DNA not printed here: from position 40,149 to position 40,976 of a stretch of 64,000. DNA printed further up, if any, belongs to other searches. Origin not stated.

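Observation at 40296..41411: CoaD-like nucleotidyltransferase fused to an unknown ~190-aa domain, with foreign composition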

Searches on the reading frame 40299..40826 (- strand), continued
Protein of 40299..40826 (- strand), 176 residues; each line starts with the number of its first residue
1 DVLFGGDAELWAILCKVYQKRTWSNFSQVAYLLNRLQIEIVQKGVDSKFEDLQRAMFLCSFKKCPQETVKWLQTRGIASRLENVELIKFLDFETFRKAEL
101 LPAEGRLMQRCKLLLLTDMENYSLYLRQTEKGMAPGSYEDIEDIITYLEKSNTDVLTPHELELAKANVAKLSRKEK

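Call 49: search_protein_families(library=ncbifam, proteins=[P0040, P0046, P0034, P0047, P0026, P0037, P0129, P0098, P0133], max_evalue=0.01)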
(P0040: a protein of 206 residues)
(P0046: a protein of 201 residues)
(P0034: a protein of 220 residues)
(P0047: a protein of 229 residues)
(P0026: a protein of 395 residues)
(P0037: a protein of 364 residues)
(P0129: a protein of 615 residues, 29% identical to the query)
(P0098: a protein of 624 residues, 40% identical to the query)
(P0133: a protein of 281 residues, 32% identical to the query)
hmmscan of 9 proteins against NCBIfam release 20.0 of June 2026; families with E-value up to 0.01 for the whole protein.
P0040 (206 aa): 0 families

P0046 (201 aa): 0 families

P0034 (220 aa): 0 families

P0047 (229 aa): 0 families

P0026 (395 aa): 21 families
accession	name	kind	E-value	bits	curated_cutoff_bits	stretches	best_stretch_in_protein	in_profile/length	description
TIGR01510.1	coaD_prev_kdtB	equivalog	1.5e-30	106.3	103.3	2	5-63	2-60/155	pantetheine-phosphate adenylyltransferase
TIGR00125.1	cyt_tran_rel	domain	1.5e-12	47.5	27.7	1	4-57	1-58/65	adenylyltransferase/cytidyltransferase family protein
NF000842.0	PRK00071.2-1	equivalog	1.2e-07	31.6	167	1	2-65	2-65/191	nicotinate-nucleotide adenylyltransferase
NF002243.0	PRK01153.1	subfamily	1.9e-07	30.9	127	1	5-62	3-63/175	nicotinamide-nucleotide adenylyltransferase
NF003786.0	PRK05379.1-2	equivalog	4.6e-07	29.4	397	1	7-61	19-76/354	bifunctional nicotinamide-nucleotide adenylyltransferase/Nudix hydroxylase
NF003785.0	PRK05379.1-1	equivalog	1e-06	28.2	418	1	1-60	1-63/347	bifunctional nicotinamide-nucleotide adenylyltransferase/Nudix hydroxylase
TIGR01527.1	arch_NMN_Atrans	equivalog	1.2e-06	28.1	181.2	1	5-63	2-63/167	nicotinamide-nucleotide adenylyltransferase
NF003787.0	PRK05379.1-4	equivalog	1.6e-05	24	449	1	7-91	14-99/346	bifunctional nicotinamide-nucleotide adenylyltransferase/Nudix hydroxylase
NF003791.0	PRK05379.2-3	equivalog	2.2e-05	23.8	409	1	4-60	7-66/340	bifunctional nicotinamide-nucleotide adenylyltransferase/Nudix hydroxylase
NF003789.0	PRK05379.2-1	equivalog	0.00011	21.3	355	1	6-63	11-71/312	bifunctional nicotinamide mononucleotide adenylyltransferase/ADP-ribose pyrophosphatase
NF003790.0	PRK05379.2-2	equivalog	0.00012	21.3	403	1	4-61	21-81/354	bifunctional nicotinamide mononucleotide adenylyltransferase/ADP-ribose pyrophosphatase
TIGR00482.1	TIGR00482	equivalog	0.00038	20.5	112.45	1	7-60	2-60/194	nicotinate (nicotinamide) nucleotide adenylyltransferase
NF003788.0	PRK05379.1-5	equivalog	0.00046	19.6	354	1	7-64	10-70/351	bifunctional nicotinamide-nucleotide adenylyltransferase/Nudix hydroxylase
NF005519.0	PRK07152.1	equivalog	0.00056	19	315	1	3-61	2-65/361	nicotinate-nucleotide adenylyltransferase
NF000840.1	PRK00071.1-3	equivalog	0.00064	19.2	150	1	1-53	5-62/201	nicotinate-nucleotide adenylyltransferase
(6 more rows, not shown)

P0037 (364 aa): 19 families
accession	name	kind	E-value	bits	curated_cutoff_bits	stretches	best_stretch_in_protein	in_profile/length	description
TIGR01510.1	coaD_prev_kdtB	equivalog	2.5e-47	160.8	103.3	1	3-160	1-154/155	pantetheine-phosphate adenylyltransferase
TIGR00125.1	cyt_tran_rel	domain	3e-16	59.4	27.7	1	4-57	2-59/65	adenylyltransferase/cytidyltransferase family protein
NF000842.0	PRK00071.2-1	equivalog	3.4e-07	30.1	167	1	3-54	4-55/191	nicotinate-nucleotide adenylyltransferase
TIGR00482.1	TIGR00482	equivalog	5.3e-07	29.8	112.45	1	5-57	1-58/194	nicotinate (nicotinamide) nucleotide adenylyltransferase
NF000840.1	PRK00071.1-3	equivalog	7.1e-07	28.9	150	1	3-60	8-70/201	nicotinate-nucleotide adenylyltransferase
NF005519.0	PRK07152.1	equivalog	1.9e-06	27.1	315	1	2-53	2-58/361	nicotinate-nucleotide adenylyltransferase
NF002243.0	PRK01153.1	subfamily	3.1e-06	26.9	127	1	4-112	3-111/175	nicotinamide-nucleotide adenylyltransferase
NF000839.0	PRK00071.1-1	equivalog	4.2e-05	23.5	187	1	3-43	8-50/219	nicotinate-nucleotide adenylyltransferase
NF000843.0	PRK00071.2-2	equivalog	7.8e-05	22.3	240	1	3-64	14-80/212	nicotinate-nucleotide adenylyltransferase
NF003791.0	PRK05379.2-3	equivalog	9.2e-05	21.8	409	1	2-59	6-66/340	bifunctional nicotinamide-nucleotide adenylyltransferase/Nudix hydroxylase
TIGR00124.1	cit_ly_ligase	equivalog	0.00012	21.2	262.1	1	11-74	149-209/335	[citrate (pro-3S)-lyase] ligase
NF003786.0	PRK05379.1-2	equivalog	0.00021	20.6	397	1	5-73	18-92/354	bifunctional nicotinamide-nucleotide adenylyltransferase/Nudix hydroxylase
NF001985.0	PRK00777.1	subfamily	0.00046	20.3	104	1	3-40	6-43/157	pantetheine-phosphate adenylyltransferase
NF003785.0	PRK05379.1-1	equivalog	0.00058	19.1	418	1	4-68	5-72/347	bifunctional nicotinamide-nucleotide adenylyltransferase/Nudix hydroxylase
TIGR01526.1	nadR_NMN_Atrans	equivalog_domain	0.0012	18.2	341.15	1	2-52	2-55/325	nicotinamide-nucleotide adenylyltransferase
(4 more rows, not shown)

P0129 (615 aa): 8 families
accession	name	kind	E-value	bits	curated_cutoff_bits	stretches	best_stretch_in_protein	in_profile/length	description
TIGR00152.1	TIGR00152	equivalog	2.5e-45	154.6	65.55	1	423-609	2-187/188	dephospho-CoA kinase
TIGR01510.1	coaD_prev_kdtB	equivalog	7.5e-41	139.7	103.3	1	28-184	1-154/155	pantetheine-phosphate adenylyltransferase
NF002879.0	PRK03333.1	equivalog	8.5e-41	140.3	215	1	424-607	5-185/395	dephospho-CoA kinase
TIGR00125.1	cyt_tran_rel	domain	2.2e-10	40.6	27.7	1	29-86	2-63/65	adenylyltransferase/cytidyltransferase family protein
NF000842.0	PRK00071.2-1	equivalog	0.00045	19.9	167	1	29-105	5-80/191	nicotinate-nucleotide adenylyltransferase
TIGR01527.1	arch_NMN_Atrans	equivalog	0.00049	19.7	181.2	1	29-90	2-66/167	nicotinamide-nucleotide adenylyltransferase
NF002243.0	PRK01153.1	subfamily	0.0017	18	127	1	29-88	3-65/175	nicotinamide-nucleotide adenylyltransferase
TIGR03608.1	L_ocin_972_ABC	subfamily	0.005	16.3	254.85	0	417-442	21-46/206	putative bacteriocin export ABC transporter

P0098 (624 aa): 11 families
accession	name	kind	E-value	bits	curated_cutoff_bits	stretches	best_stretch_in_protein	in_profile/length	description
TIGR00152.1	TIGR00152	equivalog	3e-38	131.6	65.55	1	3-187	1-187/188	dephospho-CoA kinase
TIGR01510.1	coaD_prev_kdtB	equivalog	2.2e-27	96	103.3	1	207-395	2-154/155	pantetheine-phosphate adenylyltransferase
NF002879.0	PRK03333.1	equivalog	4.5e-22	78.6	215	1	1-188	1-188/395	dephospho-CoA kinase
TIGR00125.1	cyt_tran_rel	domain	7.6e-13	48.4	27.7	1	207-260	2-59/65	adenylyltransferase/cytidyltransferase family protein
TIGR01527.1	arch_NMN_Atrans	equivalog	3.9e-06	26.5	181.2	1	207-277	2-73/167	nicotinamide-nucleotide adenylyltransferase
NF002243.0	PRK01153.1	subfamily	6.8e-05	22.5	127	1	207-268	3-67/175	nicotinamide-nucleotide adenylyltransferase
NF005988.0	PRK08099.1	equivalog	0.00028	20.1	201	1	199-294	59-155/411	multifunctional transcriptional regulator/nicotinamide-nucleotide adenylyltransferase/ribosylnicotinamide kinase NadR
NF003785.0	PRK05379.1-1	equivalog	0.0026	17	418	1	208-262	6-63/347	bifunctional nicotinamide-nucleotide adenylyltransferase/Nudix hydroxylase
NF003790.0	PRK05379.2-2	equivalog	0.0029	16.7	403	1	206-261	21-79/354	bifunctional nicotinamide mononucleotide adenylyltransferase/ADP-ribose pyrophosphatase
NF000842.0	PRK00071.2-1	equivalog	0.0036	17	167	1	208-264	6-62/191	nicotinate-nucleotide adenylyltransferase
NF003787.0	PRK05379.1-4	equivalog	0.0088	15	449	0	208-262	13-70/346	bifunctional nicotinamide-nucleotide adenylyltransferase/Nudix hydroxylase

P0133 (281 aa): 0 families

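Call 57: find_encoding_contigs(protein=P0022, flank=10000, max_places=3)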
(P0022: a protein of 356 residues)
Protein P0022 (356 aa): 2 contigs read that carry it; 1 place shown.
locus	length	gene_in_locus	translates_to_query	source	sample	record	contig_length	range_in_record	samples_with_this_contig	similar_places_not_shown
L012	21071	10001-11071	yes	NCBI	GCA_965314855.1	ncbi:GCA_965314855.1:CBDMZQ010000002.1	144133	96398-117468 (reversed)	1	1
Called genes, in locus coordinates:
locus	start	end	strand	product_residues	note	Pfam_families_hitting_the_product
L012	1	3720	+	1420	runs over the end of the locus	-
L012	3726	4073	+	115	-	-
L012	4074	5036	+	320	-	PF01207:Dus, PF00977:His_biosynth (faint)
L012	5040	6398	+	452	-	PF02254:TrkA_N, PF02080:TrkA_C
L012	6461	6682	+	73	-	PF17209:Hfq, PF21979:Hfq_1 (weak)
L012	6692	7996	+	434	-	PF13167:GTP-bdg_N, PF16360:GTP-bdg_M, PF01926:MMR_HSR1, PF02421:FeoB_N (weak), PF19275:HflX_C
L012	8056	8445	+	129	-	-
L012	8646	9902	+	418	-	PF00012:HSP70, PF06723:MreB_Mbl, PF00012:HSP70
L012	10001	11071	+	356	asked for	PF01467:CTP_transf_like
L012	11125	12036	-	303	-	PF18723:HMUDK_hel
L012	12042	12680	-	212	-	PF00132:Hexapep, PF14602:Hexapep_2 (weak)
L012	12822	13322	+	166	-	PF00091:Tubulin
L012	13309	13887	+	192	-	-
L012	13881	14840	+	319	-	PF25583:WCX (faint), PF13280:WYL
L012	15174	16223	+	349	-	PF09925:DUF2157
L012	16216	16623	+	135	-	PF14345:GDYXXLXY (faint)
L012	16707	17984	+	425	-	PF13406:SLT_2, PF01471:PG_binding_1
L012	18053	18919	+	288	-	PF03330:DPBB_1, PF05036:SPOR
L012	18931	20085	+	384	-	PF00768:Peptidase_S11, PF13354:Beta-lactamase2, PF07943:PBP5_C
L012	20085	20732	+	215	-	PF02223:Thymidylate_kin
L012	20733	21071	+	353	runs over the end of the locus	PF13177:DNA_pol3_delta2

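Call 58: find_encoding_contigs(protein=P0038, flank=10000, max_places=3)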
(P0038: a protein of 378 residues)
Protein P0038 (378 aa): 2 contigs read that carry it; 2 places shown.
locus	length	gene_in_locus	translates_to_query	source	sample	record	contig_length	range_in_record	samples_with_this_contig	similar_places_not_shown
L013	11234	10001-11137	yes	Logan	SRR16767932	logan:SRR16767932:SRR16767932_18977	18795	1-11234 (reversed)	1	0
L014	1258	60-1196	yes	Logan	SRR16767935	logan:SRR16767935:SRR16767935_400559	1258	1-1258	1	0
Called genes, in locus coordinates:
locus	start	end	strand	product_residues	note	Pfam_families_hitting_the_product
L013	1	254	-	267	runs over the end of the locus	PF01048:PNP_UDP_1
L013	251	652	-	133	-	PF00383:dCMP_cyt_deam_1, PF08211:dCMP_cyt_deam_2 (weak)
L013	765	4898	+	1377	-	PF05170:AsmA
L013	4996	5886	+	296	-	PF00483:NTP_transferase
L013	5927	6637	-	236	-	PF01863:YgjP-like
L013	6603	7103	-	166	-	-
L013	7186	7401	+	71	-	-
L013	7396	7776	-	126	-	PF03692:CxxCxxCC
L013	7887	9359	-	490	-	PF00772:DnaB, PF13481:AAA_25, PF03796:DnaB_C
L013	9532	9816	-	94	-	PF00830:Ribosomal_L28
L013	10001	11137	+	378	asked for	PF01467:CTP_transf_like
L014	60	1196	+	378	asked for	PF01467:CTP_transf_like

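Call 59: find_encoding_contigs(protein=P0039, flank=10000, max_places=3)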
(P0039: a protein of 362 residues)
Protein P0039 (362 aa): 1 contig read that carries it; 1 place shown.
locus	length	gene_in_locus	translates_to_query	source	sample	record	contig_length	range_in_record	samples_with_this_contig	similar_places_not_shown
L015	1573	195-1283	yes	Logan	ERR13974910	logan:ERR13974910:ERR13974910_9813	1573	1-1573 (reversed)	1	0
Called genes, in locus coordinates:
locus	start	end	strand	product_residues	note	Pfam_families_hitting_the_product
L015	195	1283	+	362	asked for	PF01467:CTP_transf_like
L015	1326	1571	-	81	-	?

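Call 71: find_encoding_contigs(protein=P0042, flank=10000, max_places=3)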
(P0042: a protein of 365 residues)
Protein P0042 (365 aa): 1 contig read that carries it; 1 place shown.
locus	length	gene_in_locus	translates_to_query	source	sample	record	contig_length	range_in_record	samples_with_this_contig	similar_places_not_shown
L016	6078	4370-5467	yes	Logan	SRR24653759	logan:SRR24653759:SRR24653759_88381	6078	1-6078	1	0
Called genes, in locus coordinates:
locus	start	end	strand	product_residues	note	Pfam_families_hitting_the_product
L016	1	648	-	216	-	?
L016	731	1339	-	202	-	-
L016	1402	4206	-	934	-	PF05977:MFS_3 (weak), PF07690:MFS_1, PF01553:Acyltransferase, PF00501:AMP-binding (faint)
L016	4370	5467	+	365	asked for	-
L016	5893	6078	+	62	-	?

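Call 72: find_encoding_contigs(protein=P0048, flank=10000, max_places=3)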
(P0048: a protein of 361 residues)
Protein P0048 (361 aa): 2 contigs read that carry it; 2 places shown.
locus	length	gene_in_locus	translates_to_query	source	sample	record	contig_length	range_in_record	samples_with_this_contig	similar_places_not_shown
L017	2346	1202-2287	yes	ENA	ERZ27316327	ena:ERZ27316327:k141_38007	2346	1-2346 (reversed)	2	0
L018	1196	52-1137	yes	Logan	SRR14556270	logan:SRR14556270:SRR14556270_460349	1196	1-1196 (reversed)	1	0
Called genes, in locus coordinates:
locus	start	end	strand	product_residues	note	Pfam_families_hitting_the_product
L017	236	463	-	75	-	PF01809:YidD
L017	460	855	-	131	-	PF00825:Ribonuclease_P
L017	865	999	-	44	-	PF00468:Ribosomal_L34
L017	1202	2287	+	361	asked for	-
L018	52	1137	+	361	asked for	-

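Call 73: search_protein_families(library=ncbifam, proteins=[P0022, P0038, P0039, P0042], max_evalue=0.00001)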
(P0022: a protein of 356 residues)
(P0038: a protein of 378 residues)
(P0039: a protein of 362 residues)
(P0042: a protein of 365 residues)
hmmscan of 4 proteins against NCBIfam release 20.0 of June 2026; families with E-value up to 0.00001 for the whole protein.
P0022 (356 aa): 3 families
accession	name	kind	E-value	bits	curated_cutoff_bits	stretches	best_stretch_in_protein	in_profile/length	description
TIGR01510.1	coaD_prev_kdtB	equivalog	1.4e-28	99.8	103.3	1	5-154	2-137/155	pantetheine-phosphate adenylyltransferase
TIGR00125.1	cyt_tran_rel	domain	3.8e-10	39.8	27.7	1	5-58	2-59/65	adenylyltransferase/cytidyltransferase family protein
NF002243.0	PRK01153.1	subfamily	4.9e-06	26.2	127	1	4-68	2-69/175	nicotinamide-nucleotide adenylyltransferase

P0038 (378 aa): 2 families
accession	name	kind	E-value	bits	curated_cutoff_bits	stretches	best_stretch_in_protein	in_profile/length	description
TIGR01510.1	coaD_prev_kdtB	equivalog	3.8e-29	101.7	103.3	1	5-167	3-150/155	pantetheine-phosphate adenylyltransferase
TIGR00125.1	cyt_tran_rel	domain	1.2e-09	38.2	27.7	1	6-59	4-61/65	adenylyltransferase/cytidyltransferase family protein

P0039 (362 aa): 2 families
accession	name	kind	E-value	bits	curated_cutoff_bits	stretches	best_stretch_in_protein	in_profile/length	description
TIGR01510.1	coaD_prev_kdtB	equivalog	1.4e-25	90.1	103.3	1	5-170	3-153/155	pantetheine-phosphate adenylyltransferase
TIGR00125.1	cyt_tran_rel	domain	1.8e-08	34.4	27.7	1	5-55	3-57/65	adenylyltransferase/cytidyltransferase family protein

P0042 (365 aa): 0 families
